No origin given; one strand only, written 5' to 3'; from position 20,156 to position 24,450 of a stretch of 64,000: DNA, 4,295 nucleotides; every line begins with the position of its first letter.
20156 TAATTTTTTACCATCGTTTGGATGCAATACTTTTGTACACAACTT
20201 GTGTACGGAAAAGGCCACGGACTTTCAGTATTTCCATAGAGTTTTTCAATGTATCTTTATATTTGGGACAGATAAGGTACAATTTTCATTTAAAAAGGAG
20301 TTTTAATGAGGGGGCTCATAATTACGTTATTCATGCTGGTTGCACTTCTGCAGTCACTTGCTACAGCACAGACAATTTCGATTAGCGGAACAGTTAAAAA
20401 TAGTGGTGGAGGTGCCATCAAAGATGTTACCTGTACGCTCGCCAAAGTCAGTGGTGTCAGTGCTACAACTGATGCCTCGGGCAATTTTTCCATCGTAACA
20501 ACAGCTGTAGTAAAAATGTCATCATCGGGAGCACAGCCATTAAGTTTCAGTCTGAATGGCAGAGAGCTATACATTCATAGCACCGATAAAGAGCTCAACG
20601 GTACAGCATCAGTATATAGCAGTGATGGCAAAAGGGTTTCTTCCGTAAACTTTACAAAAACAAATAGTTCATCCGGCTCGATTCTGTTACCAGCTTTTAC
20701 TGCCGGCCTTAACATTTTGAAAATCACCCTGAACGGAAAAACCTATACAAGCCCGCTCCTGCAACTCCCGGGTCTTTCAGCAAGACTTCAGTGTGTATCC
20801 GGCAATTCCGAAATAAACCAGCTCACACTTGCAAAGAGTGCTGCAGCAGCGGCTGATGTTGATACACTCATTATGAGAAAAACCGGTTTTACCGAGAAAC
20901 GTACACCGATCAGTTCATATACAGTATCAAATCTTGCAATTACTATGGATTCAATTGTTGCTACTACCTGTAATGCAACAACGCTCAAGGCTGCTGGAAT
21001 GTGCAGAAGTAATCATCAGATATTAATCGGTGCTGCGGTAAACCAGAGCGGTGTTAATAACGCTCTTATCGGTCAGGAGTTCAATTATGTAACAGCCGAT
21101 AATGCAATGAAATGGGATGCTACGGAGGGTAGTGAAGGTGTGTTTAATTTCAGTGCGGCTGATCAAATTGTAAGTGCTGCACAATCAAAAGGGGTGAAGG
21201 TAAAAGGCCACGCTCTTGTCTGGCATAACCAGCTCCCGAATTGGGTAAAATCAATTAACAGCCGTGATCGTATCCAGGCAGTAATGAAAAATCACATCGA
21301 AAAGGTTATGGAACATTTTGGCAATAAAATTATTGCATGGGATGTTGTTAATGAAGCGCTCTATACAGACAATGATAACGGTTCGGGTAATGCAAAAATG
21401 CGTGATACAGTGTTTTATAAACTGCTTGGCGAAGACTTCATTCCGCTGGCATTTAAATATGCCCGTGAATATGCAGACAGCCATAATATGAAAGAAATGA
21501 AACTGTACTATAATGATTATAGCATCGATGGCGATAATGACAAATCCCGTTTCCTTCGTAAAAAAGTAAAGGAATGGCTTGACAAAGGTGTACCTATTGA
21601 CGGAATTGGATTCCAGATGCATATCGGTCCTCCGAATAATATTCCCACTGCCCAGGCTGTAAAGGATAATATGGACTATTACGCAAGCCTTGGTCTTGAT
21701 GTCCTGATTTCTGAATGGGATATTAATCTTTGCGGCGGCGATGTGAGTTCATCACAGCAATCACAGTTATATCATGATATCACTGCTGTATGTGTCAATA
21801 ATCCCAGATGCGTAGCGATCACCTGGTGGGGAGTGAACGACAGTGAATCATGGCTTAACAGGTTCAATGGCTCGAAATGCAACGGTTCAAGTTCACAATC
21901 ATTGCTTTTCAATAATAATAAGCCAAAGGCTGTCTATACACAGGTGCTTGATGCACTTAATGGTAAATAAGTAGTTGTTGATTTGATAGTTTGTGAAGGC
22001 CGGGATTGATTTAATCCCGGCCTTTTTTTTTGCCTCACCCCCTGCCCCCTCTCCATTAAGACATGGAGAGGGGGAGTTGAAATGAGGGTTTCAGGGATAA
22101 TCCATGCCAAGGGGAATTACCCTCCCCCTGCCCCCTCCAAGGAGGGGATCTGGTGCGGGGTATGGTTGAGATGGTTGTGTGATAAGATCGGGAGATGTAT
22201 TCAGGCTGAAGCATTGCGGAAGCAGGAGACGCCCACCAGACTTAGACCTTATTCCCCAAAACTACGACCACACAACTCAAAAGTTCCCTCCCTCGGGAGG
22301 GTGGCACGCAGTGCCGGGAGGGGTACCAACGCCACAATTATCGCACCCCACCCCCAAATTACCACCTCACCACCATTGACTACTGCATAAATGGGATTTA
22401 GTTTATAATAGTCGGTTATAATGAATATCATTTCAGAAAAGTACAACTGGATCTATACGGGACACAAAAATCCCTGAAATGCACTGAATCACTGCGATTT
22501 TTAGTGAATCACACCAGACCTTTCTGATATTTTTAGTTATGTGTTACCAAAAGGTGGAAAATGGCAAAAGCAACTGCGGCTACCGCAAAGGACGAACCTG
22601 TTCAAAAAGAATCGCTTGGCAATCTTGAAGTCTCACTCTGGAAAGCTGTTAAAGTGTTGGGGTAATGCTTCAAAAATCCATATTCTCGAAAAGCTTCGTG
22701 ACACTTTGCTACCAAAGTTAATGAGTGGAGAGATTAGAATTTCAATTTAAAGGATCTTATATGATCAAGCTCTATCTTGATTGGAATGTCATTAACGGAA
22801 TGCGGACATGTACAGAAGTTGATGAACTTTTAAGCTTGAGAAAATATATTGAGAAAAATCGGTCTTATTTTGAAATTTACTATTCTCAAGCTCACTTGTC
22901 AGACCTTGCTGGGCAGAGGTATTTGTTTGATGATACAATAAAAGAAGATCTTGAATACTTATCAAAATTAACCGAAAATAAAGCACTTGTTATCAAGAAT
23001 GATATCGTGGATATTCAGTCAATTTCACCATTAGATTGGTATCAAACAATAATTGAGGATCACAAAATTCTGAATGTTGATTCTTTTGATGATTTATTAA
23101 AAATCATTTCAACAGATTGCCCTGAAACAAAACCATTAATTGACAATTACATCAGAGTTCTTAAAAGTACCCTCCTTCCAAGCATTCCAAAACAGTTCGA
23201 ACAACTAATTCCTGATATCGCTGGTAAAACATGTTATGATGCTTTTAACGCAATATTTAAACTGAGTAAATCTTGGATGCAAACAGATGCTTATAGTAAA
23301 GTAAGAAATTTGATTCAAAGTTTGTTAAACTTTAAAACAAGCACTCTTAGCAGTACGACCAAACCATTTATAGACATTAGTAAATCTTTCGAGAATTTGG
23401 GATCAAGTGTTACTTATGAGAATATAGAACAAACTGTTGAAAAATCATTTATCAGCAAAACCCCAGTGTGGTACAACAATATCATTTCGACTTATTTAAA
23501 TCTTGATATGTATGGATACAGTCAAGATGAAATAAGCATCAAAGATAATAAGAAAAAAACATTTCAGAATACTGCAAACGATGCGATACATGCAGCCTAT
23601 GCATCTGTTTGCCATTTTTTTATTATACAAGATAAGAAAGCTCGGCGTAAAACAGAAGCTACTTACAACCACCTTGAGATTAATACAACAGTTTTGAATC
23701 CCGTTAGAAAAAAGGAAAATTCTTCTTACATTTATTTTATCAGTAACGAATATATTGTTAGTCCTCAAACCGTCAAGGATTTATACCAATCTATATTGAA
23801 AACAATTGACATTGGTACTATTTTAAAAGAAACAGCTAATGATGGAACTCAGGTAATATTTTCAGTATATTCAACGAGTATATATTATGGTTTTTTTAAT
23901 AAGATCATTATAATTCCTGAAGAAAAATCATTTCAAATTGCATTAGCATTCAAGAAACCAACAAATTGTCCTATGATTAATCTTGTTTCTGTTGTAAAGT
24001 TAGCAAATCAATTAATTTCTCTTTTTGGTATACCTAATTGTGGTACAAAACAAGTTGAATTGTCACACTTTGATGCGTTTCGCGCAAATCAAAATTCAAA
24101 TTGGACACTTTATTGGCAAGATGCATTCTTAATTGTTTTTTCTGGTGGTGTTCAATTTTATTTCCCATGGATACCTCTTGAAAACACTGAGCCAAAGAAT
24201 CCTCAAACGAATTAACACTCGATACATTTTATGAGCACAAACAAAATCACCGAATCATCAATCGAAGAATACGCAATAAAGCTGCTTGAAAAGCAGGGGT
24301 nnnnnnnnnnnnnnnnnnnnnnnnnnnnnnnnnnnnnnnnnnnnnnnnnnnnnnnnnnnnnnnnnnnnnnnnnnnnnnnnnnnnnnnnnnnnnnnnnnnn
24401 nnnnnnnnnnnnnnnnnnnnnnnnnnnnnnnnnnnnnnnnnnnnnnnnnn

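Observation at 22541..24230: Decayed type I RM locus: hsdM and hsdS reduced to short stubs adjacent to an intact hsdR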

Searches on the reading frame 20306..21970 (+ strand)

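Call 4: search_protein_families(library=pfam, proteins=[window:20306-21970:+], max_evalue=1)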
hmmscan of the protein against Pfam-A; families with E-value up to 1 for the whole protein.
window:20306-21970:+ (554 aa): 5 families
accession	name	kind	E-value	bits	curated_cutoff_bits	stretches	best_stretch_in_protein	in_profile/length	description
PF00331.26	Glyco_hydro_10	-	3.2e-93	312.8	22.1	1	239-549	11-310/311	Glycosyl hydrolase family 10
PF13620.12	CarboxypepD_reg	-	0.00012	22.8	32.3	1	25-77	1-60/82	Carboxypeptidase regulatory-like domain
PF13715.12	CarbopepD_reg_2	-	0.014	15.9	32.2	1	26-84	1-63/88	CarboxypepD_reg-like domain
PF03217.20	SlpA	-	0.091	13.4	23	1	91-118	5-32/63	Surface layer protein A domain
PF02449.21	Glyco_hydro_42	-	0.094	12.5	21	1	266-299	30-63/376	Beta-galactosidase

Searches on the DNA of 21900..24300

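Call 56: search_rna_families(source=window, start=21900, end=24300, threshold=evalue, max_evalue=1)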
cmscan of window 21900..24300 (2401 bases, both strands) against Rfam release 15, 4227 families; matches with E-value up to 1: 6.
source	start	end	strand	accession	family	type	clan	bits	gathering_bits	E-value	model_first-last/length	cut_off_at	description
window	21914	22034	+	RF00558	L20_leader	Cis-reg; leader;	-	34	58.7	0.00027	1-127/127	no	Ribosomal protein L20 leader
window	21989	22085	-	RF00431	SNORA55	Gene; snRNA; snoRNA; HACA-box;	-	24.7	45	0.021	1-135/135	no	Small nucleolar RNA SNORA55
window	21990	22085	-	RF00506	Thr_leader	Cis-reg; leader;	-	24.5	55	0.1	1-118/118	no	Threonine operon leader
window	21905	22037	+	RF00557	L10_leader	Cis-reg; leader;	-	22.5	44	0.74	1-138/138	no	Ribosomal protein L10 leader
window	21983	22078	+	RF02145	MEG8_1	Gene; lncRNA;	-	22.3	70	0.013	1-97/97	no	Maternally expressed 8 exon 1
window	22119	22150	-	RF01762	whalefall-1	Gene; sRNA;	-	18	37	0.22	1-56/56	no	Whalefall-1 RNA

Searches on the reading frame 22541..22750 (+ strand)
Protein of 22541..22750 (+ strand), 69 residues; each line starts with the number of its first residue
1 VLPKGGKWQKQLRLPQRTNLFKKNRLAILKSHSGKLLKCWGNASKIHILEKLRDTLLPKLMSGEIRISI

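Call 4: search_protein_families(library=pfam, proteins=[window:22541-22750:+], max_evalue=1)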
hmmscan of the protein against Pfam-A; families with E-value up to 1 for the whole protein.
window:22541-22750:+ (69 aa): 0 families

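Call 35: search_protein_families(library=ncbifam, proteins=[window:22541-22750:+], max_evalue=0.1)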
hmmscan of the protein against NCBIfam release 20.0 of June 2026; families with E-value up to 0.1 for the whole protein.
window:22541-22750:+ (69 aa): 0 families

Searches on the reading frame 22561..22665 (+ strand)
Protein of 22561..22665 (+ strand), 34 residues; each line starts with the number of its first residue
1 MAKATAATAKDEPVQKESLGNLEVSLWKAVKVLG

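Call 4: search_protein_families(library=pfam, proteins=[window:22561-22665:+], max_evalue=1)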
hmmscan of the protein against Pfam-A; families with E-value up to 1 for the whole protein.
window:22561-22665:+ (34 aa): 0 families

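Call 5: search_solved_structures(query=window:22561-22662:+, max_evalue=10, show_alignments=3)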
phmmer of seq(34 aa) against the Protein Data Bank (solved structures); distinct sequences matched with E-value up to 10: 0.

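Call 31: find_encoding_contigs(protein=window:22561-22665:+, flank=3000, max_places=10)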
Protein window:22561-22665:+ (34 aa): 8 contigs read that carry it; 1 place shown.
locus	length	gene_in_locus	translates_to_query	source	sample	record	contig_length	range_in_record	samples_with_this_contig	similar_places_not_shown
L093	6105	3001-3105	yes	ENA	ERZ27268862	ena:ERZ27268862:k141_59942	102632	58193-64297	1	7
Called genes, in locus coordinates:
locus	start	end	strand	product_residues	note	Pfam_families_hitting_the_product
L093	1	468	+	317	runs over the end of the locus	PF04055:Radical_SAM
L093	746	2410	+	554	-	PF00331:Glyco_hydro_10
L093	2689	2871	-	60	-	-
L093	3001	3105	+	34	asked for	-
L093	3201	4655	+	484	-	-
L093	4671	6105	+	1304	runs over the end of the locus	PF04313:HSDR_N, PF04480:DUF559, PF18741:MTES_1575, PF04851:ResIII, PF18766:SWI2_SNF2, PF22679:T1R_D3-like, PF11867:T1RH-like_C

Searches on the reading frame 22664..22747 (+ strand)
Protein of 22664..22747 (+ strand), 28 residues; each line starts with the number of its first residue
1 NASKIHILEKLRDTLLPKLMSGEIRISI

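Call 6: search_solved_structures(query=window:22664-22747:+, max_evalue=10, show_alignments=3)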
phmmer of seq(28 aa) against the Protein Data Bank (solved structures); distinct sequences matched with E-value up to 10: 0.
